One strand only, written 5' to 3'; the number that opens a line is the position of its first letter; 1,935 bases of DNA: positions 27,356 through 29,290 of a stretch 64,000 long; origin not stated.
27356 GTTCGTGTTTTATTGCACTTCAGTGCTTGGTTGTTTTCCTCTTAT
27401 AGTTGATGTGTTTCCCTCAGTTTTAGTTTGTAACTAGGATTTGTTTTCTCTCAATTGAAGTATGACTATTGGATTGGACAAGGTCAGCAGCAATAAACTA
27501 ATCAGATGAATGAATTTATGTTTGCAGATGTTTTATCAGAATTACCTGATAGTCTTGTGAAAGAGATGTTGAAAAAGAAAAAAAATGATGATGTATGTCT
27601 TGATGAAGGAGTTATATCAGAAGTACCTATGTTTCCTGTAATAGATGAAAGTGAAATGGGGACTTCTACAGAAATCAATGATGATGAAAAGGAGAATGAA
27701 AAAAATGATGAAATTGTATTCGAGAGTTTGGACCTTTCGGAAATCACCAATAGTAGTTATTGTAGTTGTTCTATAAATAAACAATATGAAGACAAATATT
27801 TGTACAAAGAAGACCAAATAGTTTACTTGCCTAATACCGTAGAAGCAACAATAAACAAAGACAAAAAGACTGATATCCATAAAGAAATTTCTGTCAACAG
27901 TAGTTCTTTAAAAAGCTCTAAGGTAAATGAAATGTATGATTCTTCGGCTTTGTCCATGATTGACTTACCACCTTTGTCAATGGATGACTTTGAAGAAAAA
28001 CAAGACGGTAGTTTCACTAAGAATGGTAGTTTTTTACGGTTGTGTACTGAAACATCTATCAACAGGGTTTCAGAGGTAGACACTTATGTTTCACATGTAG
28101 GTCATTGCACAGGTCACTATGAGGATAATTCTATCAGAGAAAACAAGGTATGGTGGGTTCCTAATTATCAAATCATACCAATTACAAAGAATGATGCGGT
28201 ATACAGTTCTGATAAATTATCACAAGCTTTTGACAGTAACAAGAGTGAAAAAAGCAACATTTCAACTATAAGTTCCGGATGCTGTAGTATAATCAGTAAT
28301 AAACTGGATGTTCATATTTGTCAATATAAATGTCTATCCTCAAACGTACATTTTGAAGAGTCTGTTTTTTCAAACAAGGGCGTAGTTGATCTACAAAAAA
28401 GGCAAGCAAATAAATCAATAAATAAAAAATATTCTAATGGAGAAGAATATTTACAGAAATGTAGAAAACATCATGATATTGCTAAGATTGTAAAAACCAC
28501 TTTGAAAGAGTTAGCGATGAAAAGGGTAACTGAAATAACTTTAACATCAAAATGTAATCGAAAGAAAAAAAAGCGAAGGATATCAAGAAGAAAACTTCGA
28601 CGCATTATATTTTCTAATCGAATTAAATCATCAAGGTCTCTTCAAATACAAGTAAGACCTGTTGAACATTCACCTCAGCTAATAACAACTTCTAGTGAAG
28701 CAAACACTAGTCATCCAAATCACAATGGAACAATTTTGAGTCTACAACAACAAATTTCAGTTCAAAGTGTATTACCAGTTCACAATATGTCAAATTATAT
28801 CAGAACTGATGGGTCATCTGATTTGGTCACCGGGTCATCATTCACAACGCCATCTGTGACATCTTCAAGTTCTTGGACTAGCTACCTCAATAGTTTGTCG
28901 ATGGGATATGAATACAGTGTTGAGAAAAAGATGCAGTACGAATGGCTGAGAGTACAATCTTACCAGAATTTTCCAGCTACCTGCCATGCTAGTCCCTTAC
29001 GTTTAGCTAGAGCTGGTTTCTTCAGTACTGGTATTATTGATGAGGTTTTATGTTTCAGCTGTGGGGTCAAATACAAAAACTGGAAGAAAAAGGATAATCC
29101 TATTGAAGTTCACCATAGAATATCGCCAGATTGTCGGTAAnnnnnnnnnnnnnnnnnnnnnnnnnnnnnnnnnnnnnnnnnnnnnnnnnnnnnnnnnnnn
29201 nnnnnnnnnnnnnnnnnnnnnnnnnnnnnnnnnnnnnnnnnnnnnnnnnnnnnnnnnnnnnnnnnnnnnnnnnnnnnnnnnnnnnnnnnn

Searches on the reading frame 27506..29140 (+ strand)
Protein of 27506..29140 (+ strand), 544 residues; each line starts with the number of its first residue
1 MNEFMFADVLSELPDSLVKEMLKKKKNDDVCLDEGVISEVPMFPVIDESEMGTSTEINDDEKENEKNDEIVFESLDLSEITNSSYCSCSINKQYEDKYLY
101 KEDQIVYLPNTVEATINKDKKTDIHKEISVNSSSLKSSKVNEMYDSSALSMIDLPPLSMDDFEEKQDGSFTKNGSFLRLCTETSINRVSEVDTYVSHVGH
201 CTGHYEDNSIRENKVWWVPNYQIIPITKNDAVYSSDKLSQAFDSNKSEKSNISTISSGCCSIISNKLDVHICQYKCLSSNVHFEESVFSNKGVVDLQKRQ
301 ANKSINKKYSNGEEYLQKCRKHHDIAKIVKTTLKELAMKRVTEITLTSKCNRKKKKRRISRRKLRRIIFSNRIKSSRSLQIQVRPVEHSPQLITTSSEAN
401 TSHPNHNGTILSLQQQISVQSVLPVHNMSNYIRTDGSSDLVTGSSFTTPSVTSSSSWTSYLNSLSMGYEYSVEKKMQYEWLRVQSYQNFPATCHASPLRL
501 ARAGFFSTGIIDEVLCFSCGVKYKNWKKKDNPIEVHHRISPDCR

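Call 8: search_protein_families(library=pfam, proteins=[window:27506-29140:+], max_evalue=0.01)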
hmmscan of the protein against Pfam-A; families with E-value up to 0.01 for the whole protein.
window:27506-29140:+ (544 aa): 1 family
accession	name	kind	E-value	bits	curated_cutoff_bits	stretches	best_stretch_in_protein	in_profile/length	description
PF00653.27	BIR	-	2.8e-17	63.5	22.9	1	482-544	1-67/70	Inhibitor of Apoptosis domain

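Call 11: find_homologous_proteins(query=window:27506-29140:+, max_evalue=1e-20)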
Query window:27506-29140:+ (544 aa): 4 proteins with E <= 1e-20 among 8000 candidates.
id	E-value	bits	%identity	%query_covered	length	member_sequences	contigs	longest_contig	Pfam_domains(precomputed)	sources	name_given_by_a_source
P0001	0.0e+0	1214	100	100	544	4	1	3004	PF00653.28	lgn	-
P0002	2.6e-99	352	46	83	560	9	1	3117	PF00653.28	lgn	-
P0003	2.1e-92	329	42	99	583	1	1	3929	PF00653.28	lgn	-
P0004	1.0e-43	168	36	61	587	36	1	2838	PF00653.28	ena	-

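Call 14: find_encoding_contigs(protein=P0001, flank=10000, max_places=10)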
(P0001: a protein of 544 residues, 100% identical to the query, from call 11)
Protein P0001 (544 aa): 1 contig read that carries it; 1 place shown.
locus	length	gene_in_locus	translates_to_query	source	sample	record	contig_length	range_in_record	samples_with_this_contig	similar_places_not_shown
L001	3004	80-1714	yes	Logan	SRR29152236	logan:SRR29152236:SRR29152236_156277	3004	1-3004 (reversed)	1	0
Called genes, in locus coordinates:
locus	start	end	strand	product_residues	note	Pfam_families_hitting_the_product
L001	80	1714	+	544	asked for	PF00653:BIR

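Call 15: list_cluster_members(proteins=[P0001, P0002, P0003, P0004])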
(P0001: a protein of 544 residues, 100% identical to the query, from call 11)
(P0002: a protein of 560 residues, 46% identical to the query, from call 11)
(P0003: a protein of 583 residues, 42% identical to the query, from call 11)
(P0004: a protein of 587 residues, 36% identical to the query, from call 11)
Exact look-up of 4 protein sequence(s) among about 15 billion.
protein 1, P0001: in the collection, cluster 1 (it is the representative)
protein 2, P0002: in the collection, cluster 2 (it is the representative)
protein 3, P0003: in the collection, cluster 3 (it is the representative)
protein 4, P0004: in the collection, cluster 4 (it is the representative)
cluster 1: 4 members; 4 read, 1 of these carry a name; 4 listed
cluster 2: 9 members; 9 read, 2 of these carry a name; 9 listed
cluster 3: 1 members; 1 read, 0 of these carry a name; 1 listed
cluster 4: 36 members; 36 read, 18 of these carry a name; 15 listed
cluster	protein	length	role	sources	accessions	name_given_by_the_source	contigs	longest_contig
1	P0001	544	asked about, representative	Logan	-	-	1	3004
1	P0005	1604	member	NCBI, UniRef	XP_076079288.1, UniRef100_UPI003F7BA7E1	uncharacterized protein LOC143049571 [Mytilus galloprovincialis] | uncharacterized protein LOC143049571 n=1 Tax=Mytilus galloprovincialis TaxID=29158 ...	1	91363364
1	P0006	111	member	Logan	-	-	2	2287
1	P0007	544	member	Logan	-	-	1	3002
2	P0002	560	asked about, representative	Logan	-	-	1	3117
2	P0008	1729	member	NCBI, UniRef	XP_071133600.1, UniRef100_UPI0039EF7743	uncharacterized protein [Mytilus edulis] | uncharacterized protein isoform X2 n=1 Tax=Mytilus edulis TaxID=6550 RepID=UPI0039EF7743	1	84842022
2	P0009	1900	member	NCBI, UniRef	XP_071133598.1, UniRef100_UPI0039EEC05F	uncharacterized protein [Mytilus edulis] | uncharacterized protein isoform X1 n=1 Tax=Mytilus edulis TaxID=6550 RepID=UPI0039EEC05F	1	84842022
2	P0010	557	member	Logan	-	-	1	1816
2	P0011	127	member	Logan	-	-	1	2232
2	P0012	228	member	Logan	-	-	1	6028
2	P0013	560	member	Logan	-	-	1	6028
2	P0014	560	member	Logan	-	-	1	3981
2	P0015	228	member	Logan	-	-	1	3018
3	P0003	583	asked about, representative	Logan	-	-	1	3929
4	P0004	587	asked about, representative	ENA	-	-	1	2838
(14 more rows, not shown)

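Call 16: find_encoding_contigs(protein=P0005, flank=10000, max_places=10)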
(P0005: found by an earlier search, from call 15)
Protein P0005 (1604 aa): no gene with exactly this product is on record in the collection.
